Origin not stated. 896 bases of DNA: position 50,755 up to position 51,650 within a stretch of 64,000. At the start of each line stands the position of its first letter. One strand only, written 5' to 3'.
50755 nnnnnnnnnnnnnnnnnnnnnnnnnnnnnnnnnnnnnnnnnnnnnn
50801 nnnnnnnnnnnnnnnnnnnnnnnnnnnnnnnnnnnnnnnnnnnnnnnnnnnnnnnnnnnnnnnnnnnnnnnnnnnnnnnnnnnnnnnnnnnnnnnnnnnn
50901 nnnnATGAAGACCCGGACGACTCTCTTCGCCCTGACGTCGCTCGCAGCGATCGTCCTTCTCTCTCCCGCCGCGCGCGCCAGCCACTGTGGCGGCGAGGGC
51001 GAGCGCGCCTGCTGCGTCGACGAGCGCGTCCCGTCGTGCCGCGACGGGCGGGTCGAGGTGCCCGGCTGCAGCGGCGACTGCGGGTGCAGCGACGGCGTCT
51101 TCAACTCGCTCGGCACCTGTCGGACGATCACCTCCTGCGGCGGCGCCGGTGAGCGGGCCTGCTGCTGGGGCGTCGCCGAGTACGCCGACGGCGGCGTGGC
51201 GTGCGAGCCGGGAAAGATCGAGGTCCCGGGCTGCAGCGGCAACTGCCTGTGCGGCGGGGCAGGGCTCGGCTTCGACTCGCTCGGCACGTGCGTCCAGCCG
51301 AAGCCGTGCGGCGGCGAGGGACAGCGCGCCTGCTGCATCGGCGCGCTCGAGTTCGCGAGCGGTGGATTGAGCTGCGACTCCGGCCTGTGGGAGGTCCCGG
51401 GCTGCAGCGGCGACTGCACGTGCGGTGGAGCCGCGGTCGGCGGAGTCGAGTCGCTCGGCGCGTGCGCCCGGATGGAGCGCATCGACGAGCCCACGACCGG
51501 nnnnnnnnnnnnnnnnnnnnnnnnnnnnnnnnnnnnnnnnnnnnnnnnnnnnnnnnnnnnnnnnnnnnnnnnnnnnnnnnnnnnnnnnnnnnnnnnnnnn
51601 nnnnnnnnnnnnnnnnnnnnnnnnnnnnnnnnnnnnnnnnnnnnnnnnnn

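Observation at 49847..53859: Novel secreted multidomain protein (Cys-rich x4, amidohydrolase/M19-like, TSP3) next to a DUF1566 paralog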

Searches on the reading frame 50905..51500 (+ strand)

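Call 28: search_protein_families(library=pfam, proteins=[window:50905-51500:+], max_evalue=1)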
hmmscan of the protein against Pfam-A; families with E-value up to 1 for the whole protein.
window:50905-51500:+ (198 aa): 0 families

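Call 29: search_protein_families(library=ncbifam, proteins=[window:50905-51500:+], max_evalue=1)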
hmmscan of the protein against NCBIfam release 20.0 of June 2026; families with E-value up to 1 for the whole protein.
window:50905-51500:+ (198 aa): 0 families
